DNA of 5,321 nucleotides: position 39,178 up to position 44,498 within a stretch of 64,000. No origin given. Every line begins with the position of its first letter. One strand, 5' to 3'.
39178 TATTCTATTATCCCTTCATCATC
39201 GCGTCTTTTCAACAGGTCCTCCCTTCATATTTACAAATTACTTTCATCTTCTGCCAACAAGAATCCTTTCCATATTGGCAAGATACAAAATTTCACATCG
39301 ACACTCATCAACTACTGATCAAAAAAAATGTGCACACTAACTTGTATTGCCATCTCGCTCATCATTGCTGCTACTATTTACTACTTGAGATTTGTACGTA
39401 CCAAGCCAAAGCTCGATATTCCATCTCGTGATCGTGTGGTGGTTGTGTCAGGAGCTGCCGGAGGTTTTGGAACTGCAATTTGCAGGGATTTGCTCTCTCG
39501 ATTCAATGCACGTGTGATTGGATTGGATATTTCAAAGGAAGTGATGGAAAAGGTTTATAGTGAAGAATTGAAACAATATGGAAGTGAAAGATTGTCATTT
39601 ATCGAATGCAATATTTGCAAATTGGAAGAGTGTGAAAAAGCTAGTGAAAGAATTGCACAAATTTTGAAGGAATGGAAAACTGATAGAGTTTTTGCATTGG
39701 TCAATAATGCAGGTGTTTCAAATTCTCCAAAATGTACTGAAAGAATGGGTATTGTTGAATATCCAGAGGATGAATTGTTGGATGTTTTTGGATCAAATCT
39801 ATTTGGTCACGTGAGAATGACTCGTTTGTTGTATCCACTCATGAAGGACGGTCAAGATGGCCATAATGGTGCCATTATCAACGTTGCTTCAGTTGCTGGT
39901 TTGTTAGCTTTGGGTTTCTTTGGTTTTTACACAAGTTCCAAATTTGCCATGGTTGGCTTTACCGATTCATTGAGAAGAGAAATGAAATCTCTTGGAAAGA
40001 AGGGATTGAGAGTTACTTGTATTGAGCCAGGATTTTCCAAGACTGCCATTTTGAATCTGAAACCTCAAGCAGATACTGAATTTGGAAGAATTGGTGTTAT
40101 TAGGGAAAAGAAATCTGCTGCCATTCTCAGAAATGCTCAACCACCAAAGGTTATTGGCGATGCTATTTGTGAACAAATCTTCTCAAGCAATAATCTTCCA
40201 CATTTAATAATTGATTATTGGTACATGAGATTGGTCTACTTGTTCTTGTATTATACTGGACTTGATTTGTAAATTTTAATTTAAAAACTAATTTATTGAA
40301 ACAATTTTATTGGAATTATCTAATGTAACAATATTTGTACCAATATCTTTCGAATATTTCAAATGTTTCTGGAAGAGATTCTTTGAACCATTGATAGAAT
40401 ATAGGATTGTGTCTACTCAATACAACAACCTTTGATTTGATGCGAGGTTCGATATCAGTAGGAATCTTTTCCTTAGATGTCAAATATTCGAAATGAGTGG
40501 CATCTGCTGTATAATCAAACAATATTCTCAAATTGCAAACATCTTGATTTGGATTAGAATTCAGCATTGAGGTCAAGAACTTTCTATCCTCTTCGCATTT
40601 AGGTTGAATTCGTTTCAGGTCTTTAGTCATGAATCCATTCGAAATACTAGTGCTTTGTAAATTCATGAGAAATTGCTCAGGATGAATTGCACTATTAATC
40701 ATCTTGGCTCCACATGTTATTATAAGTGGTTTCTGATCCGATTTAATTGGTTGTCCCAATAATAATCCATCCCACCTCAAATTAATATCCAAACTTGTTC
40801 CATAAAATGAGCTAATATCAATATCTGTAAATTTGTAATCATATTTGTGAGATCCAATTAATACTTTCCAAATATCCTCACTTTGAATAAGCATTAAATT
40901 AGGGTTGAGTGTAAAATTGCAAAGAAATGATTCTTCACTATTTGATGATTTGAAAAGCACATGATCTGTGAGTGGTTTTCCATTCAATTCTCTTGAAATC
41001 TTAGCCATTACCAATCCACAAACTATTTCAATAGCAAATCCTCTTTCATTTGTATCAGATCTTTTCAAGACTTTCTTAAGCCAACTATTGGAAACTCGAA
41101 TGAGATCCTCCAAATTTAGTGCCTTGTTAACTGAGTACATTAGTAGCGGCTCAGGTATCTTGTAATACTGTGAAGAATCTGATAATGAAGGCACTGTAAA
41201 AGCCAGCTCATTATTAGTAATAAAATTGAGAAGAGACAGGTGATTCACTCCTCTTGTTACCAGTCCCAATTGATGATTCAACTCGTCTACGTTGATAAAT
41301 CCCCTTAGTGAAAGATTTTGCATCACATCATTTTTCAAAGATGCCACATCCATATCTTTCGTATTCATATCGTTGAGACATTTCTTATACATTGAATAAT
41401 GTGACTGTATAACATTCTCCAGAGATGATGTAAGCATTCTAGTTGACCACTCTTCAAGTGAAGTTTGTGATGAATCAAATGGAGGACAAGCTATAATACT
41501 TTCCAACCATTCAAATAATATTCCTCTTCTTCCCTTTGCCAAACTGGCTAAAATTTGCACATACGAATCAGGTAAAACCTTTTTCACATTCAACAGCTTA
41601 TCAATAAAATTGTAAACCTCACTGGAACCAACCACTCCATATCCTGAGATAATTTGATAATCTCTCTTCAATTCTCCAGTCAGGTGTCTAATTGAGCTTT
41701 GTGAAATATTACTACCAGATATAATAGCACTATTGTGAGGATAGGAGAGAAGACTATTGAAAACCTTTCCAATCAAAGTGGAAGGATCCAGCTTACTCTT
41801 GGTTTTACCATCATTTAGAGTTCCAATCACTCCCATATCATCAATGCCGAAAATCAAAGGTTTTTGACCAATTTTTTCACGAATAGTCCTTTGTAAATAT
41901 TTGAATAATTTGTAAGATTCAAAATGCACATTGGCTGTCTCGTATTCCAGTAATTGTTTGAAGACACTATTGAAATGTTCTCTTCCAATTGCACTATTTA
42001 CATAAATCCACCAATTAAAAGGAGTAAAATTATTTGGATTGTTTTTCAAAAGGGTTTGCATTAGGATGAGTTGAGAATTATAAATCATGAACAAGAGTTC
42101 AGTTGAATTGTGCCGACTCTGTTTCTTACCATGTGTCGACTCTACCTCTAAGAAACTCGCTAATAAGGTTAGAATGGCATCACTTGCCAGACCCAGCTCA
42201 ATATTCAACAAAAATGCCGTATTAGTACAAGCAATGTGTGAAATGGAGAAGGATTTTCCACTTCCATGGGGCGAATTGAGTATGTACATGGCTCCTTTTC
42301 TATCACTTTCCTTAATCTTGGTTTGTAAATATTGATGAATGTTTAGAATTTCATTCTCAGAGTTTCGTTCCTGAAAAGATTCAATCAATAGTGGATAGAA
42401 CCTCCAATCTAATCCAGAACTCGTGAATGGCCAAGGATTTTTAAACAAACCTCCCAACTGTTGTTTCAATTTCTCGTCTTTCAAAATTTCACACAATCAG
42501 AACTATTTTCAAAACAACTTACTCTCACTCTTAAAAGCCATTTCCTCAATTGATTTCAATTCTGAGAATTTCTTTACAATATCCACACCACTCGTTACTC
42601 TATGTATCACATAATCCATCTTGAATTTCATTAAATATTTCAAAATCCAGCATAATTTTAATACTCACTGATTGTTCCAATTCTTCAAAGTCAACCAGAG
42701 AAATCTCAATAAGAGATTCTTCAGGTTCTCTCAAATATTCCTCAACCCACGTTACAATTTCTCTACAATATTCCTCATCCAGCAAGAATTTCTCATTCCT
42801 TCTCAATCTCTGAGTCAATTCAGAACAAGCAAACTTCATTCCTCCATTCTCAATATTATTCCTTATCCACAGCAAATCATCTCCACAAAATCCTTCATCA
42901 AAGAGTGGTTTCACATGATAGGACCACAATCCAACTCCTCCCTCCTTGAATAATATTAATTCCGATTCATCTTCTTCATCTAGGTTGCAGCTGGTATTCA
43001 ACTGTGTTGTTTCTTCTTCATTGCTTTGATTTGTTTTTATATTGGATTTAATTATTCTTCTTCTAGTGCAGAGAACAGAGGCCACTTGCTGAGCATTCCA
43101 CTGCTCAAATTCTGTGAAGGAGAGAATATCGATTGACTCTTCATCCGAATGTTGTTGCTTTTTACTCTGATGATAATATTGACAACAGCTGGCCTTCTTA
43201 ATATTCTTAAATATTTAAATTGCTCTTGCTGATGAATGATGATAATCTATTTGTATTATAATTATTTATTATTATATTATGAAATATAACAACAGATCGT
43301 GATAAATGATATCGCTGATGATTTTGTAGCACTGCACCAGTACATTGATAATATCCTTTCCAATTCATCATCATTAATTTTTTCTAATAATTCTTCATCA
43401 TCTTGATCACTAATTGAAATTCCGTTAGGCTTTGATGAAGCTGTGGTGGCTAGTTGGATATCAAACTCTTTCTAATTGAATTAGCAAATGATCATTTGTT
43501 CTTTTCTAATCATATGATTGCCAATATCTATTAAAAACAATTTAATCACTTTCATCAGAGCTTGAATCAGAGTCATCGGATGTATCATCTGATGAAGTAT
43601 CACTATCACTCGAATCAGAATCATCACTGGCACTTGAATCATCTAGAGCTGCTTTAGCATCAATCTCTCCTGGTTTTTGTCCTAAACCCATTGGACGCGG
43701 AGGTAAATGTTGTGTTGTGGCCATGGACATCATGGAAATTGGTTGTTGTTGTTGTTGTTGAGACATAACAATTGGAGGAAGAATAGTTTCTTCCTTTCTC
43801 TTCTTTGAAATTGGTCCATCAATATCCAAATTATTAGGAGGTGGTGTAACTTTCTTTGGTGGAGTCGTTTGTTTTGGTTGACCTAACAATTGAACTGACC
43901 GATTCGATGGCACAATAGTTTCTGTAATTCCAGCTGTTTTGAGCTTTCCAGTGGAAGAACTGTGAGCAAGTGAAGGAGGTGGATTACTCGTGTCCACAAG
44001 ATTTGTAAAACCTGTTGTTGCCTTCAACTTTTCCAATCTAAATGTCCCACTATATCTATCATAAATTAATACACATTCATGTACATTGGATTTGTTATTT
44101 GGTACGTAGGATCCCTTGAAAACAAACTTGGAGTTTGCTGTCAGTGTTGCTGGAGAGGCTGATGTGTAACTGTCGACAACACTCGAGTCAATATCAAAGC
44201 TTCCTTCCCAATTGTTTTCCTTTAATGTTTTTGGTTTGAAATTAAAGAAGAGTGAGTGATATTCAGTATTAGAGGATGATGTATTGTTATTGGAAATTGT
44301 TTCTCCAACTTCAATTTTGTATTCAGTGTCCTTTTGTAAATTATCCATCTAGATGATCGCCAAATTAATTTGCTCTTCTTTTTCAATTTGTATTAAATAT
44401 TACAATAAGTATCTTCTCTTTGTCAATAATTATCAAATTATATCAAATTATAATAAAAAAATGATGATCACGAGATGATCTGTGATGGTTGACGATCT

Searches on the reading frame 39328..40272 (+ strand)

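Call 56: search_protein_families(library=pfam, proteins=[window:39328-40272:+], max_evalue=0.001)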
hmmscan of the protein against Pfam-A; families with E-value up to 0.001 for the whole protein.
window:39328-40272:+ (314 aa): 4 families
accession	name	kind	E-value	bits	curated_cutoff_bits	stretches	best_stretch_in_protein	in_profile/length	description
PF00106.31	adh_short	-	1.6e-38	132.6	26.6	1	36-243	1-188/195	short chain dehydrogenase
PF13561.12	adh_short_C2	-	4.1e-23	82.6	27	1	42-243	1-182/236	Enoyl-(Acyl carrier protein) reductase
PF02719.21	Polysacc_synt_2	-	4.1e-05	23.3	20.2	1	38-123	1-83/293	Polysaccharide biosynthesis protein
PF13847.12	Methyltransf_31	-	0.00028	21.1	27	1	44-106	13-72/145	Methyltransferase domain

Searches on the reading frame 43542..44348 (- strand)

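Call 56: search_protein_families(library=pfam, proteins=[window:43542-44348:-], max_evalue=0.001)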
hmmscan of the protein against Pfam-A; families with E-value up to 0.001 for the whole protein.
window:43542-44348:- (268 aa): 1 family
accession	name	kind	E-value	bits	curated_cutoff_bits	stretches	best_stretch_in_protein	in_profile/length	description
PF09816.14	EAF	-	8.3e-18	65.1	26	1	10-115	1-100/105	RNA polymerase II transcription elongation factor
